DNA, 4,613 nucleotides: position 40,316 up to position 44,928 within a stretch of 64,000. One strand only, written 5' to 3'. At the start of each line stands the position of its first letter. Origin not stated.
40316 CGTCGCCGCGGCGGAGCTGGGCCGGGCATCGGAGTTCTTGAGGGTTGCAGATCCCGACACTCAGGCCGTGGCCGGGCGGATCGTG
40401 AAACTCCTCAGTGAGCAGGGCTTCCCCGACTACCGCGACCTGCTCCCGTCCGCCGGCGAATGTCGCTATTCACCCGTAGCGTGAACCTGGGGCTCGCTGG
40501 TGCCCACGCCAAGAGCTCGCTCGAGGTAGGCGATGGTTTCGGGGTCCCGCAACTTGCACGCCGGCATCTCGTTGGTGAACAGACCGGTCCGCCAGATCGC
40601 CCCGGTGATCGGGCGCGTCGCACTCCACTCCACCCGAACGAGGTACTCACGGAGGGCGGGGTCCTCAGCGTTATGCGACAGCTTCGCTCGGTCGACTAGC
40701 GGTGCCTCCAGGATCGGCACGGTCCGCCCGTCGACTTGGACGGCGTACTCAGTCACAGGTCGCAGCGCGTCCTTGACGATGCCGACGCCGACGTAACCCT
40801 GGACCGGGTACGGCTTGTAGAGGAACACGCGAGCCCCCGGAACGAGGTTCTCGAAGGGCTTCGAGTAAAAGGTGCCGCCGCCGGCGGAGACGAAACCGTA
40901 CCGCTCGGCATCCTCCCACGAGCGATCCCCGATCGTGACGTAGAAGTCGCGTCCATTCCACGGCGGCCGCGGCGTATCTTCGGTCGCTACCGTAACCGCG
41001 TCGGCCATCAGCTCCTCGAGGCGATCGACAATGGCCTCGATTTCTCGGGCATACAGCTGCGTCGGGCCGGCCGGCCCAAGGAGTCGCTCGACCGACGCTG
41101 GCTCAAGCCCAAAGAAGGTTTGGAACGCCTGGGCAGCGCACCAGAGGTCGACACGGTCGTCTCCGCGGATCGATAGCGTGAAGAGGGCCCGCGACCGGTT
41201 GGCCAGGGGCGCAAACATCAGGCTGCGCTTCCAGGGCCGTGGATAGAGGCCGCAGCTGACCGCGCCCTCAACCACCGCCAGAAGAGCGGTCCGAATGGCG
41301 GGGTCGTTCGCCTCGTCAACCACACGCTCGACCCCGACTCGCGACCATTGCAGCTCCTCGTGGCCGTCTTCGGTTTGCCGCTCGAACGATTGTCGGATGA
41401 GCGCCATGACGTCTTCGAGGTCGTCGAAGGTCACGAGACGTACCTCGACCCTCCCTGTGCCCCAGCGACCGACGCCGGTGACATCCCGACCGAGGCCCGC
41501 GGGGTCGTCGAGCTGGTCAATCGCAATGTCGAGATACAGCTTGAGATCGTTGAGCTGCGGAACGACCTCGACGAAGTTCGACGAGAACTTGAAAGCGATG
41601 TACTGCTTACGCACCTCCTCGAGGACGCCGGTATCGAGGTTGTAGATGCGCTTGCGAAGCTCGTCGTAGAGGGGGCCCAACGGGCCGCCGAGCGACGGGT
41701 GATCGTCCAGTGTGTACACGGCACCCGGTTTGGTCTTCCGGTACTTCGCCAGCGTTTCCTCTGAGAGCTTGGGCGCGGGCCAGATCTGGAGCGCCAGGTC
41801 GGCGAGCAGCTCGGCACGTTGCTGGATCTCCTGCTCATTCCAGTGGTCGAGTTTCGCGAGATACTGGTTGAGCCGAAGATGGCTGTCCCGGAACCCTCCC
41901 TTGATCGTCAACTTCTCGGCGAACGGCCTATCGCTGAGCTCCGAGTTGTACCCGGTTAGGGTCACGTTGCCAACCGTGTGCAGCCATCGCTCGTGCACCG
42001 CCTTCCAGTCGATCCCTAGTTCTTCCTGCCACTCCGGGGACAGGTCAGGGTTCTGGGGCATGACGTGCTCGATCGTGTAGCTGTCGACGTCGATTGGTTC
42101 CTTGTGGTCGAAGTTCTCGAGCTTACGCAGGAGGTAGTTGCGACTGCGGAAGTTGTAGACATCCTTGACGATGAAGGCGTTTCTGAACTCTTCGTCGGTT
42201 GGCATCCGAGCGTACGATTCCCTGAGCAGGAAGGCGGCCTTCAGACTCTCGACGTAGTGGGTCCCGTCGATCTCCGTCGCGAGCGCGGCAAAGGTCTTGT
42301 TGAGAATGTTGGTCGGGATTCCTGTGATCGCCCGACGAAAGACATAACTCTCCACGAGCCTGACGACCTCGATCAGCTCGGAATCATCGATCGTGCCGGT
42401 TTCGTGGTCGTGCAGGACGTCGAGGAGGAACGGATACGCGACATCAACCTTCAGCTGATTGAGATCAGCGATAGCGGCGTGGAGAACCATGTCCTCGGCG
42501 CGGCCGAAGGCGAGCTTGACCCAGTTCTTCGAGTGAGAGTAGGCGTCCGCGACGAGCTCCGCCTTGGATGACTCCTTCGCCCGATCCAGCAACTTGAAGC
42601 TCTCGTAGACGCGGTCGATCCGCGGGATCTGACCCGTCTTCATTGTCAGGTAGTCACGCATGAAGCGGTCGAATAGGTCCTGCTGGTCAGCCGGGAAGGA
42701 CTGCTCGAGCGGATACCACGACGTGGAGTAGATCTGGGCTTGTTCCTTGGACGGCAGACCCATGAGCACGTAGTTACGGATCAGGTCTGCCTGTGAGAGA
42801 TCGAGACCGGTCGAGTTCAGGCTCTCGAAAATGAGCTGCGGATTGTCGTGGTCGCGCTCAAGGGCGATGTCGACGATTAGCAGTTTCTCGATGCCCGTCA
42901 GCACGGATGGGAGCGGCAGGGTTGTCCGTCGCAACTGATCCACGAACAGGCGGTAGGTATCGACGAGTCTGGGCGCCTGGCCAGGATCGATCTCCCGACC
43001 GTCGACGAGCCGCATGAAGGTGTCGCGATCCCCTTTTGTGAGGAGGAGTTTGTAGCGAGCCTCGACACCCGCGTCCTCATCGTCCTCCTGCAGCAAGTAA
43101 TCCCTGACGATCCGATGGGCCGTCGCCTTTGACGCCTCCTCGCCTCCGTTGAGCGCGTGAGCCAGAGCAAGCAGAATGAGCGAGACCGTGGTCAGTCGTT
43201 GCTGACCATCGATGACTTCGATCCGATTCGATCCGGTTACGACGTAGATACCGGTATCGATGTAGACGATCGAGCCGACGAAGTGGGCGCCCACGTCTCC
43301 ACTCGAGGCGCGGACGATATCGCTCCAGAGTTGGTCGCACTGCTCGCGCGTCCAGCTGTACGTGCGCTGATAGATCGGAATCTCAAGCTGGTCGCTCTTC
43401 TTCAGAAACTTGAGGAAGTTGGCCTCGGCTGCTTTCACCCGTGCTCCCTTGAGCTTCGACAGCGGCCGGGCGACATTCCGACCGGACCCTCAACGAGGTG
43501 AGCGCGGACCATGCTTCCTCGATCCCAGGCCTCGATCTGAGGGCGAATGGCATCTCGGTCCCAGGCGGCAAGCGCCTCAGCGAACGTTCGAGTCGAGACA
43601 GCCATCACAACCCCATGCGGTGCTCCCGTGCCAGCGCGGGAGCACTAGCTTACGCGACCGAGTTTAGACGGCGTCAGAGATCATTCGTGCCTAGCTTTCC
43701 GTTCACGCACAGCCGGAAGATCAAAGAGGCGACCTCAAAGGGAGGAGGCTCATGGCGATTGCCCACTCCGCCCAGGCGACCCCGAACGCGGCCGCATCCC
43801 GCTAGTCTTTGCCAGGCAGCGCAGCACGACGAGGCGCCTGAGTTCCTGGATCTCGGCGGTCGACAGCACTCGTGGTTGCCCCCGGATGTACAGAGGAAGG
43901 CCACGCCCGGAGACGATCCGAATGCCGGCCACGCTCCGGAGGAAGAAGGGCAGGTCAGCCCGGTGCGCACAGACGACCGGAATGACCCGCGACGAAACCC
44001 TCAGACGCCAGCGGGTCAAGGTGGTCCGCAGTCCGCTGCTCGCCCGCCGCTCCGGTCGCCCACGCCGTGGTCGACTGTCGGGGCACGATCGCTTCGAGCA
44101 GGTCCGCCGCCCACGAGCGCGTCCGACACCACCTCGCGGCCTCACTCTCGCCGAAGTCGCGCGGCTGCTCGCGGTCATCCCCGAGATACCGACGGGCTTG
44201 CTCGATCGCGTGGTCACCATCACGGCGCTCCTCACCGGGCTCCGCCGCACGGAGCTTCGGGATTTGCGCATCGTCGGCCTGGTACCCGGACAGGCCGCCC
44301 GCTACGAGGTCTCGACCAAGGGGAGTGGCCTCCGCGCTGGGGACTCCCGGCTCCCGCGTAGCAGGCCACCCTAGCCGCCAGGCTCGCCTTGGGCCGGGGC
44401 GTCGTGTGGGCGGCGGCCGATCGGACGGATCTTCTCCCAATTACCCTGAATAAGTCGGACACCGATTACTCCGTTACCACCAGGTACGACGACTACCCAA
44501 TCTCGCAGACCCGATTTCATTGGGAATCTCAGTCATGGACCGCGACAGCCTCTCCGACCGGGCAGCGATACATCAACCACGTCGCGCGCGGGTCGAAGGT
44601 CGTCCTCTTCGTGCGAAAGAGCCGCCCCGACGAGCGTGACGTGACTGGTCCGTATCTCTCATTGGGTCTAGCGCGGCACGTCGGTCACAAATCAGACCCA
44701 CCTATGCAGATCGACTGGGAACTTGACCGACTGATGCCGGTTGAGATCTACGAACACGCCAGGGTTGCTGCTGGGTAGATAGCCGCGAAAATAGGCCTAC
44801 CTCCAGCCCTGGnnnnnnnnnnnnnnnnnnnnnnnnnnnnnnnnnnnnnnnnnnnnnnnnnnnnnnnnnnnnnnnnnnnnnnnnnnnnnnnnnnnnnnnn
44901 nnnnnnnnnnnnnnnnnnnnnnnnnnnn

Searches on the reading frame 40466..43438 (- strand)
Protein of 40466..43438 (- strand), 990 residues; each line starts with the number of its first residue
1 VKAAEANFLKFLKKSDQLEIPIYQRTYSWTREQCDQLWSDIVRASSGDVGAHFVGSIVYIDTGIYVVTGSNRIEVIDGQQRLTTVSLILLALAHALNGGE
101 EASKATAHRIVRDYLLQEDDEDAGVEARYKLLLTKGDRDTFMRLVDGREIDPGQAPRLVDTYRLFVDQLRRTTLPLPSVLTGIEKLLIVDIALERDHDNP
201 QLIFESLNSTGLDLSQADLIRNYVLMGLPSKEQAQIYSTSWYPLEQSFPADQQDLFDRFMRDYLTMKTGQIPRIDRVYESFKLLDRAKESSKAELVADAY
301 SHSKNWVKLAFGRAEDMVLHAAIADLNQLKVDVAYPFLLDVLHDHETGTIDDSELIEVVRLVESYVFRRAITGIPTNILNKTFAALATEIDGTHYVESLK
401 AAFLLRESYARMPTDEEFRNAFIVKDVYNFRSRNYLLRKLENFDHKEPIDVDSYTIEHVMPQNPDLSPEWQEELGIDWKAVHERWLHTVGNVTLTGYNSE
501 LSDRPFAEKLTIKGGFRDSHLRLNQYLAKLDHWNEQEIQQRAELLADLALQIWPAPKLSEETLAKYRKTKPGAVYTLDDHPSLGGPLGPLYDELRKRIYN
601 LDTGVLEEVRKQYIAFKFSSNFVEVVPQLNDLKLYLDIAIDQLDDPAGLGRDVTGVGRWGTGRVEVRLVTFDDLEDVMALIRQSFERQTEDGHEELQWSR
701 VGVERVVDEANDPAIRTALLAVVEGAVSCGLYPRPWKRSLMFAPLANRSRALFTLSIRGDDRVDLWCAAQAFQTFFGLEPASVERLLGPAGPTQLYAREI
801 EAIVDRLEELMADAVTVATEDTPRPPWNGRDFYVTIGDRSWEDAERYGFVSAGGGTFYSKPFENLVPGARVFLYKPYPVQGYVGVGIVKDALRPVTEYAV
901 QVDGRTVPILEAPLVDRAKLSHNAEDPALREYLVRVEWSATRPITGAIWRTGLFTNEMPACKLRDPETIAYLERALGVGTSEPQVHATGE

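Call 3: search_protein_families(library=pfam, proteins=[window:40466-43438:-], max_evalue=0.01)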
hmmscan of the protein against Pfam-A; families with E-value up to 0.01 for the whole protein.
window:40466-43438:- (990 aa): 3 families
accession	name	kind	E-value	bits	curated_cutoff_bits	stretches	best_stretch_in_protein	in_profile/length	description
PF03235.19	GmrSD_N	-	2.5e-34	119.6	33.2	1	10-224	3-198/199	GmrSD restriction endonuclease, N-terminal domain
PF07510.16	GmrSD_C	-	2.9e-26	92.4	23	1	413-547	2-137/138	GmrSD restriction endonucleases, C-terminal domain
PF18899.5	DUF5655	-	1.2e-09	38.6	24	1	587-686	12-107/109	Domain of unknown function (DUF5655)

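Call 4: search_protein_families(library=padloc, proteins=[window:40466-43438:-], max_evalue=0.01)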
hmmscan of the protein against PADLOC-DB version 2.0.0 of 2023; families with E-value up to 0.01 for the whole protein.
window:40466-43438:- (990 aa): 36 families (the best 25 are shown)
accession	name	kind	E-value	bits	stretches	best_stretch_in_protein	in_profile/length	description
PDLC02693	Orf5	-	1.2e-168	560.5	1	11-553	2-542/543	Orf5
PDLC02702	Orf5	-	1.2e-93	312.8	1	19-554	4-542/543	Orf5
PDLC04155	HEC-06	-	2.3e-70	235.7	1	10-555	14-560/562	-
PDLC04157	HEC-06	-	4.7e-69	231.5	1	14-554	19-556/558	-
PDLC04154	HEC-06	-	8.5e-65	217.5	1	2-554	8-565/569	-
PDLC02700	Orf5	-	1.5e-55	187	1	14-553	8-555/555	Orf5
PDLC02687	Orf5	-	1.7e-50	170.3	1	1-538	1-543/543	Orf5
PDLC04916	PDC-S11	-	3e-47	159.4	1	814-977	192-355/358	-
PDLC02695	Orf5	-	5.9e-43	145.1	1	2-552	4-600/601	Orf5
PDLC02691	Orf5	-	2.2e-41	140.1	2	183-553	209-579/579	Orf5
PDLC04915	PDC-S11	-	2.9e-37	126.8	1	817-979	206-374/379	-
PDLC02692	Orf5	-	1.4e-32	111.1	1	16-553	6-556/558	Orf5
PDLC02701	Orf5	-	8e-31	105.2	2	13-283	15-305/596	Orf5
PDLC02686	Orf5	-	9.7e-28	95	2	2-145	4-142/566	Orf5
PDLC02698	Orf5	-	8.8e-27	92.1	2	184-552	209-570/573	Orf5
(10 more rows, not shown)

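Call 5: search_protein_families(library=ncbifam, proteins=[window:40466-43438:-], max_evalue=0.01)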
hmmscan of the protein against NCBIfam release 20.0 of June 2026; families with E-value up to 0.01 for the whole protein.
window:40466-43438:- (990 aa): 0 families

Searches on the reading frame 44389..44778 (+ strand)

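Call 32: search_protein_families(library=pfam, proteins=[window:44389-44778:+], max_evalue=0.01)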
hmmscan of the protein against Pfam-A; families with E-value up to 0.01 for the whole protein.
window:44389-44778:+ (129 aa): 1 family
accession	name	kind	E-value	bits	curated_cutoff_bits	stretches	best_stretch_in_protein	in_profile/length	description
PF11907.13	DUF3427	-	3.9e-17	62.9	27.7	1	14-123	164-278/280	Domain of unknown function (DUF3427)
